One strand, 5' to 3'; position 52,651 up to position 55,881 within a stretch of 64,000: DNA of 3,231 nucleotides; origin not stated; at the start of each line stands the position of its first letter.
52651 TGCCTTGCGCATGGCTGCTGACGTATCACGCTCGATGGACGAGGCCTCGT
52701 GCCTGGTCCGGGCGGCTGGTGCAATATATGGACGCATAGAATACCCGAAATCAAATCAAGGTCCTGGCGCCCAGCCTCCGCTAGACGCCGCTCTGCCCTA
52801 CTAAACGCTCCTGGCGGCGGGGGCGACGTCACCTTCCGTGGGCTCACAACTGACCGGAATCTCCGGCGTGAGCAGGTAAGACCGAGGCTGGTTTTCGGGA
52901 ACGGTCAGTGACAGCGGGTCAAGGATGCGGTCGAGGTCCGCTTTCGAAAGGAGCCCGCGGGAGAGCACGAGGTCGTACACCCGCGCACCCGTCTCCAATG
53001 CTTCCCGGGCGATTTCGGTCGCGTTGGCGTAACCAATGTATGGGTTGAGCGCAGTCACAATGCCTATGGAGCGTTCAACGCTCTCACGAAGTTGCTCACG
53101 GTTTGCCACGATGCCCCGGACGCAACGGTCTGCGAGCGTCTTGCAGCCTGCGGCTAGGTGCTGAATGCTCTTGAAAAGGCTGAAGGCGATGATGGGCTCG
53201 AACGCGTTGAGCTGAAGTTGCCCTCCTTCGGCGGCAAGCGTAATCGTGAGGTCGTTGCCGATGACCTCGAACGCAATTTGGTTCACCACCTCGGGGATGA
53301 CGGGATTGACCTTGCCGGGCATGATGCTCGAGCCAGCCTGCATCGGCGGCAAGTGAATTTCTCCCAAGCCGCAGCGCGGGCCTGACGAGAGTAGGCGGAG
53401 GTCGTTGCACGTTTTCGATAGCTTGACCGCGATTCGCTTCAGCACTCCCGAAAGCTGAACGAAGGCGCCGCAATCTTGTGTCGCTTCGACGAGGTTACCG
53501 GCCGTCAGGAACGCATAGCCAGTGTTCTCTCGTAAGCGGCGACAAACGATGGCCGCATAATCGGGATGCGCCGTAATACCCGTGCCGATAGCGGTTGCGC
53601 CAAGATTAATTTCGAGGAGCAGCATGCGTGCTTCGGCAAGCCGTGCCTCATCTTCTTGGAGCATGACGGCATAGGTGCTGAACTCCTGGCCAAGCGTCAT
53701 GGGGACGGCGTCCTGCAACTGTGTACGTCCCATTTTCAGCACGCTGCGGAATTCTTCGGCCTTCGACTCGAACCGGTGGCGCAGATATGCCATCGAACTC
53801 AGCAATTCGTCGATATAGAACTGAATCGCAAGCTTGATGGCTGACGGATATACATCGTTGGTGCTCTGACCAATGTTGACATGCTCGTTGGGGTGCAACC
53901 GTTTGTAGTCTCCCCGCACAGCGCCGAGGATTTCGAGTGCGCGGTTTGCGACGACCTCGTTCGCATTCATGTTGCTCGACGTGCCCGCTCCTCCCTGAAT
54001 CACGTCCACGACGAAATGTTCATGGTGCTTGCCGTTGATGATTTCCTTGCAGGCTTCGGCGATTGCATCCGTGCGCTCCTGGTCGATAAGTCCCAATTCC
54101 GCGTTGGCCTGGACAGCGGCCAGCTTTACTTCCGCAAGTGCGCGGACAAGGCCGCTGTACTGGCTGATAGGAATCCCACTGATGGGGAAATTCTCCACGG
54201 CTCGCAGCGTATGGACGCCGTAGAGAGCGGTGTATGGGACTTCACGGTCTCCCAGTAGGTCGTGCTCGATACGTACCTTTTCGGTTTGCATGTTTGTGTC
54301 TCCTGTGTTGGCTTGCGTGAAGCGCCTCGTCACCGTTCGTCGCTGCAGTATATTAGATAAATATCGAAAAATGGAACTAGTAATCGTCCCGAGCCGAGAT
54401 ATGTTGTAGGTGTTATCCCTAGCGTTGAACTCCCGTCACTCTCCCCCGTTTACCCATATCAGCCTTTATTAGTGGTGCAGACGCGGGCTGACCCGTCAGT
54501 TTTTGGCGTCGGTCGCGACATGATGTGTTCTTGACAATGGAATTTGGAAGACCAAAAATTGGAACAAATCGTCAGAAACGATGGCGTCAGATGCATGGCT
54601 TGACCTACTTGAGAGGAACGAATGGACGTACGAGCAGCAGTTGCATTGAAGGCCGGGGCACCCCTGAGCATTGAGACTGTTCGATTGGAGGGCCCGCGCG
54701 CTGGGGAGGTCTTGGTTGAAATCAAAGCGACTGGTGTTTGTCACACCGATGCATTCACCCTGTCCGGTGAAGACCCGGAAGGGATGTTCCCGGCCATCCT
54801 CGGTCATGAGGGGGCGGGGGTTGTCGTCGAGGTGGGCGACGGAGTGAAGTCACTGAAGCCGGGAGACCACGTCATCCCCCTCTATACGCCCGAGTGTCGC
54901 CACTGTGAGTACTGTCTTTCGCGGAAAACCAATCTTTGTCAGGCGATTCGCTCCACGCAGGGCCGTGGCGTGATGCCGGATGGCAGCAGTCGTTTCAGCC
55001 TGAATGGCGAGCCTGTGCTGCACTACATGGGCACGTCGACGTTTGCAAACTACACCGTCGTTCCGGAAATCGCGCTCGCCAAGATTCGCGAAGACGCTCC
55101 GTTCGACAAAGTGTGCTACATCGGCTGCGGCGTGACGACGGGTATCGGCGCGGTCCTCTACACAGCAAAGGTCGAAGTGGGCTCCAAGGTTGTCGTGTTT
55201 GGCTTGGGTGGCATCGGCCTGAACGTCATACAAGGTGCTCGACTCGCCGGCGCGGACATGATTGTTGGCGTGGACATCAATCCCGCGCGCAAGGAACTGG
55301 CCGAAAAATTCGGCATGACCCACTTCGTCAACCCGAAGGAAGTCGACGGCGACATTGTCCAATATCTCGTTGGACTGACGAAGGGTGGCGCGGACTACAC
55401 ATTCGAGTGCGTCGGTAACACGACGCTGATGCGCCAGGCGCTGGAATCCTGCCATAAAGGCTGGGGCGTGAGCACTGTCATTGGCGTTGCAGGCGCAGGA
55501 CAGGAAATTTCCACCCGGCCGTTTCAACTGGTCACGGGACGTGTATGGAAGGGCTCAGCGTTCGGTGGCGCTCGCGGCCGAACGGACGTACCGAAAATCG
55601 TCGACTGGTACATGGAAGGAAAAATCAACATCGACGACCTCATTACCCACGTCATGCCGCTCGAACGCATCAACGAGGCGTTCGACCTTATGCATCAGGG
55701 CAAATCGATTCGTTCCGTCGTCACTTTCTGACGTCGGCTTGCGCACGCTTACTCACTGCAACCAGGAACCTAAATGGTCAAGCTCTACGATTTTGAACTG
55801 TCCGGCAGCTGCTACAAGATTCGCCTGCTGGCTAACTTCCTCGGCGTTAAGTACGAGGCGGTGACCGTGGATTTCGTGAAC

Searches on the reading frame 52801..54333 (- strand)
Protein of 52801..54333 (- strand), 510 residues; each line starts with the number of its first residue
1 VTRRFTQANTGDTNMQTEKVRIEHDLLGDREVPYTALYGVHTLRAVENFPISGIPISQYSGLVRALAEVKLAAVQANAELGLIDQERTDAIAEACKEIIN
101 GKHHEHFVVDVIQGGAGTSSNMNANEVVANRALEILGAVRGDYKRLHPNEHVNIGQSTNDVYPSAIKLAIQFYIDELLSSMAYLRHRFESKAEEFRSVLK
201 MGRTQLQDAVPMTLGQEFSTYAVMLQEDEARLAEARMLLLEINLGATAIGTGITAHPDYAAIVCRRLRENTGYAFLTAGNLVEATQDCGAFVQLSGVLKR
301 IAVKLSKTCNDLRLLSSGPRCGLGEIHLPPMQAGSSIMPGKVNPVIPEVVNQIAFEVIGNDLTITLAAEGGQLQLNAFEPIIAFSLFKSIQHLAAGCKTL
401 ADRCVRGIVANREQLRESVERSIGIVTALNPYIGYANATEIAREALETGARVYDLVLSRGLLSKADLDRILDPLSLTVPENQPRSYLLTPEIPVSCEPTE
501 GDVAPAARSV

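Call 20: search_protein_families(library=pfam, proteins=[window:52801-54333:-], max_evalue=0.001)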
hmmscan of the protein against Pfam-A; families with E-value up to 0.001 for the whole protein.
window:52801-54333:- (510 aa): 2 families
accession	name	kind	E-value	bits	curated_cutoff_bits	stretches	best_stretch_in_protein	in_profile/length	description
PF00206.25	Lyase_1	-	2.3e-92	310.2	27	1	30-359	3-312/312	Lyase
PF10415.14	FumaraseC_C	-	1.1e-21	77.4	32.5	1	425-477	1-53/54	Fumarase C C-terminus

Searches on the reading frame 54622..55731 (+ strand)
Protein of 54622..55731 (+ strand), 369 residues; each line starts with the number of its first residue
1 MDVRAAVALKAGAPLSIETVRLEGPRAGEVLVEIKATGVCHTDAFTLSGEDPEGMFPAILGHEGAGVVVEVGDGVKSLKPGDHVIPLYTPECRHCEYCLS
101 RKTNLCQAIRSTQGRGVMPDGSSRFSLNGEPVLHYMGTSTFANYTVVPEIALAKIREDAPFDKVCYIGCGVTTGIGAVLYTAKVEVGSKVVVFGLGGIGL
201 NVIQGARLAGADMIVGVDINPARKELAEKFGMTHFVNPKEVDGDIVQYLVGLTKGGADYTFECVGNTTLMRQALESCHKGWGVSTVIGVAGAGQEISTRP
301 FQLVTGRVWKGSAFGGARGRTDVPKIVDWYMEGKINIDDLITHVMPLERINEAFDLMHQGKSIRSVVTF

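Call 20: search_protein_families(library=pfam, proteins=[window:54622-55731:+], max_evalue=0.001)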
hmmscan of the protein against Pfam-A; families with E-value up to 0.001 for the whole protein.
window:54622-55731:+ (369 aa): 4 families
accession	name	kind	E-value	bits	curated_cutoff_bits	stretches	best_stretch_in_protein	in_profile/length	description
PF00107.32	ADH_zinc_N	-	1.6e-27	96.5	31.8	1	197-329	1-126/129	Zinc-binding dehydrogenase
PF08240.17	ADH_N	-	8.3e-25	87.5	23.5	1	27-155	2-102/104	Alcohol dehydrogenase GroES-like domain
PF13602.12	ADH_zinc_N_2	-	2.9e-07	31.9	27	1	246-362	15-128/134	Zinc-binding dehydrogenase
PF16912.11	Glu_dehyd_C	-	0.0001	22.3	34.9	1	189-369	33-211/211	Glucose dehydrogenase C-terminus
